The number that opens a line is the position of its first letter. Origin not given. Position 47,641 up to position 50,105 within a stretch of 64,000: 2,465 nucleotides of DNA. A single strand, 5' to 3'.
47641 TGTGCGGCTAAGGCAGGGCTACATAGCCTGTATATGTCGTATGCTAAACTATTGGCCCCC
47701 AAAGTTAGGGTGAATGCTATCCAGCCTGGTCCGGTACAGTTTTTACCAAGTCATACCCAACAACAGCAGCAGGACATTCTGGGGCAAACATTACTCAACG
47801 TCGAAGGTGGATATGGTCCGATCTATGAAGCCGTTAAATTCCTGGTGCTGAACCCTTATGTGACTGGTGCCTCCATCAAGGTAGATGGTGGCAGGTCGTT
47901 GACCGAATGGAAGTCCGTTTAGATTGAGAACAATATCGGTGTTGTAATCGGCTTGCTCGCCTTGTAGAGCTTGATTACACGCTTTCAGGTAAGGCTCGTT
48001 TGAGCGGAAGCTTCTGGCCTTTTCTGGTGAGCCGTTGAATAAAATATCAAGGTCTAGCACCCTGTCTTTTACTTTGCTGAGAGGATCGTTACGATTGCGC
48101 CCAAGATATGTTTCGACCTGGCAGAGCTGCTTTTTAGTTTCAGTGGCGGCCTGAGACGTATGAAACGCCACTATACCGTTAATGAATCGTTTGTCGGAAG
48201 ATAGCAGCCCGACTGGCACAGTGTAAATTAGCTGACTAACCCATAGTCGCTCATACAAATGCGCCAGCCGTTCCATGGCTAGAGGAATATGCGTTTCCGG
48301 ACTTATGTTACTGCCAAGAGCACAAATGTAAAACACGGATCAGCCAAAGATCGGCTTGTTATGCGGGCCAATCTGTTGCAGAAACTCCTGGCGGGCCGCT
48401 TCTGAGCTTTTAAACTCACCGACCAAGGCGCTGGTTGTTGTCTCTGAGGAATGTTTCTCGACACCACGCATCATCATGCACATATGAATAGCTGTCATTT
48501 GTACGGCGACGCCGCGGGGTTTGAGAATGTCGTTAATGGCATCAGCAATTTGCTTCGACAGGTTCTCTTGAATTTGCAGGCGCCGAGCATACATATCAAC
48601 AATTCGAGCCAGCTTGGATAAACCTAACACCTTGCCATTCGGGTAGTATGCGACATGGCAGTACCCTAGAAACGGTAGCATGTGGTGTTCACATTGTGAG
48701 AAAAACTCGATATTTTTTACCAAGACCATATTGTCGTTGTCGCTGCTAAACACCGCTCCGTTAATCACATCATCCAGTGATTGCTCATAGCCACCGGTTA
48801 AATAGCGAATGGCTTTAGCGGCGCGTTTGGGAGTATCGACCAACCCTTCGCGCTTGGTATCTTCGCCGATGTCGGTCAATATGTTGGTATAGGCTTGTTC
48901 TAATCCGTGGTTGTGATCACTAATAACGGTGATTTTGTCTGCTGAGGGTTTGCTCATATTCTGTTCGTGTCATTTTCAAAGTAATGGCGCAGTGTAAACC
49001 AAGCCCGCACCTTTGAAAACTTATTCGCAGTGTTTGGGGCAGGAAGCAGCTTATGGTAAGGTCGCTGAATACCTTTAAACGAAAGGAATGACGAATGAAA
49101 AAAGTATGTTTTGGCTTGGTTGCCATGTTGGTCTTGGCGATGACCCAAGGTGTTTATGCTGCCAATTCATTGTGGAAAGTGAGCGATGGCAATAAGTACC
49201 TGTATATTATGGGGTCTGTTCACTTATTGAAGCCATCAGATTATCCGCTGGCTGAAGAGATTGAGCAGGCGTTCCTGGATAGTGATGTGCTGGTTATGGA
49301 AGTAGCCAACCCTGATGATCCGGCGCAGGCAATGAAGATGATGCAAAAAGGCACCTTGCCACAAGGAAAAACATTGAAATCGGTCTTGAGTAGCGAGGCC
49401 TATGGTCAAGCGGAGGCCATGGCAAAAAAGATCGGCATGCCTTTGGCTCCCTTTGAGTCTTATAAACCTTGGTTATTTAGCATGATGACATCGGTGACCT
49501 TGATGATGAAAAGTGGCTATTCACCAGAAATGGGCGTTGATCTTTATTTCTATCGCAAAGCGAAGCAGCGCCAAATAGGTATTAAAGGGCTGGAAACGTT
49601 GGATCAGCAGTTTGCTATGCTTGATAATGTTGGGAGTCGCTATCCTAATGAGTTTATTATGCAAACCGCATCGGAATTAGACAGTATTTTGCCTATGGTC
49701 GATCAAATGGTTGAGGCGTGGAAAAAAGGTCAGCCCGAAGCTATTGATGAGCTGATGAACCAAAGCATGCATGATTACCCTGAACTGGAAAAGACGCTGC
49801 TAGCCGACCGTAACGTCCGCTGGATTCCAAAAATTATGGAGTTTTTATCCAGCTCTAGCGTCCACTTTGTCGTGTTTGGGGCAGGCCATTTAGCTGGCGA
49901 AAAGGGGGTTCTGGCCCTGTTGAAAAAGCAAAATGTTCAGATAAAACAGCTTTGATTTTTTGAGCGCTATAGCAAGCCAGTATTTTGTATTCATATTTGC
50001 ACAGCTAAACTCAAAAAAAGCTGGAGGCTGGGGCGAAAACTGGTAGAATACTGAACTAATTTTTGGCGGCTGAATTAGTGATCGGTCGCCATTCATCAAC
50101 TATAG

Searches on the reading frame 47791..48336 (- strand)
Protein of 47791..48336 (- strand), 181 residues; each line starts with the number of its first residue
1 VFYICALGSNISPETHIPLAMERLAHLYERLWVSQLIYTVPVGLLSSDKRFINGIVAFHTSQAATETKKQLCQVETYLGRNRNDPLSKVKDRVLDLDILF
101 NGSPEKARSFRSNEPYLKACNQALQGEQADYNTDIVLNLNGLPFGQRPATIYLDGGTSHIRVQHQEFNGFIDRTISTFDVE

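Call 3: search_protein_families(library=pfam, proteins=[window:47791-48336:-], max_evalue=0.01)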
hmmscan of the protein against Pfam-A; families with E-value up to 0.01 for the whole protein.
window:47791-48336:- (181 aa): 1 family
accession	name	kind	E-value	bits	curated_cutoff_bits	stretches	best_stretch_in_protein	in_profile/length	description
PF01288.25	HPPK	-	6.5e-15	56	25.7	1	5-101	2-92/116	7,8-dihydro-6-hydroxymethylpterin-pyrophosphokinase (HPPK)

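Call 4: search_protein_families(library=ncbifam, proteins=[window:47791-48336:-], max_evalue=0.01)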
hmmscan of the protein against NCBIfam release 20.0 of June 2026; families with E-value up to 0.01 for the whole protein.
window:47791-48336:- (181 aa): 3 families
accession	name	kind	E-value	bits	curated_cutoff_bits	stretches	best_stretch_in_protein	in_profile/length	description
TIGR01498.1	folK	equivalog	3.4e-13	49.9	54.1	1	4-103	2-98/128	2-amino-4-hydroxy-6-hydroxymethyldihydropteridine diphosphokinase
NF007595.0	PRK10239.1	equivalog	8.7e-05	22.3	252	1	5-103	6-104/159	2-amino-4-hydroxy-6-hydroxymethyldihydropteridine diphosphokinase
NF010692.0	PRK14092.1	equivalog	0.0032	17.2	234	1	34-103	44-108/163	2-amino-4-hydroxy-6-hydroxymethyldihydropteridine diphosphokinase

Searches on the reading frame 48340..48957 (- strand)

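Call 3: search_protein_families(library=pfam, proteins=[window:48340-48957:-], max_evalue=0.01)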
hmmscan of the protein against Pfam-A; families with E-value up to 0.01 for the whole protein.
window:48340-48957:- (205 aa): 2 families
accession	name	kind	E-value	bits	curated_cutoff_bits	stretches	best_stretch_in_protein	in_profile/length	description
PF01227.27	GTP_cyclohydroI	-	9.9e-74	247.1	27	1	20-196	2-178/179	GTP cyclohydrolase I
PF14489.11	QueF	-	0.0063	17.1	27.3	0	100-153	6-59/81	QueF-like protein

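Call 4: search_protein_families(library=ncbifam, proteins=[window:48340-48957:-], max_evalue=0.01)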
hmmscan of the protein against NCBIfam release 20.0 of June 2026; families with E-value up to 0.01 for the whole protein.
window:48340-48957:- (205 aa): 5 families
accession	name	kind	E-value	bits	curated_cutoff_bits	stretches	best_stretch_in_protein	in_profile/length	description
NF006825.1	PRK09347.1-2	subfamily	4e-77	257.7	174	1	20-196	2-178/179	GTP cyclohydrolase I FolE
TIGR00063.1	folE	equivalog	9.6e-74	246.8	181.6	1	20-196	2-178/180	GTP cyclohydrolase I FolE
NF006826.0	PRK09347.1-3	subfamily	5.9e-70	234.6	162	1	18-196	8-186/189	GTP cyclohydrolase I FolE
NF006824.0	PRK09347.1-1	equivalog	3.9e-48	163.8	202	1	14-196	33-216/219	GTP cyclohydrolase I FolE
TIGR03139.1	QueF-II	equivalog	2.4e-05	24.2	86.9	1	72-153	14-95/115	preQ(1) synthase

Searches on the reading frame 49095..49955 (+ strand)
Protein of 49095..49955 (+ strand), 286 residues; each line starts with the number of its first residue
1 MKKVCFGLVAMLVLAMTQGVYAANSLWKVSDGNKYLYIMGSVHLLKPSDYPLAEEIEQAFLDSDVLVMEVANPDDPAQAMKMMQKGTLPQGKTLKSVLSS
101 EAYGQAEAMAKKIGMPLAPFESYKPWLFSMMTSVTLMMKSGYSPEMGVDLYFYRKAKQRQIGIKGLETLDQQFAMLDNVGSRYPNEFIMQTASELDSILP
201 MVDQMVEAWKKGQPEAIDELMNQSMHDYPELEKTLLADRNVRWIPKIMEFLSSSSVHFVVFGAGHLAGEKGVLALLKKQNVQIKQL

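Call 31: search_protein_families(library=pfam, proteins=[window:49095-49955:+], max_evalue=0.0001)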
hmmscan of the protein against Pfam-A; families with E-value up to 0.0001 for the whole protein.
window:49095-49955:+ (286 aa): 1 family
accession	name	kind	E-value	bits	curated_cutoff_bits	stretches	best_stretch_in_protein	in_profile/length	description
PF01963.22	TraB_PrgY_gumN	-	1e-73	248.9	26.8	1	26-285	2-263/263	TraB/PrgY/gumN family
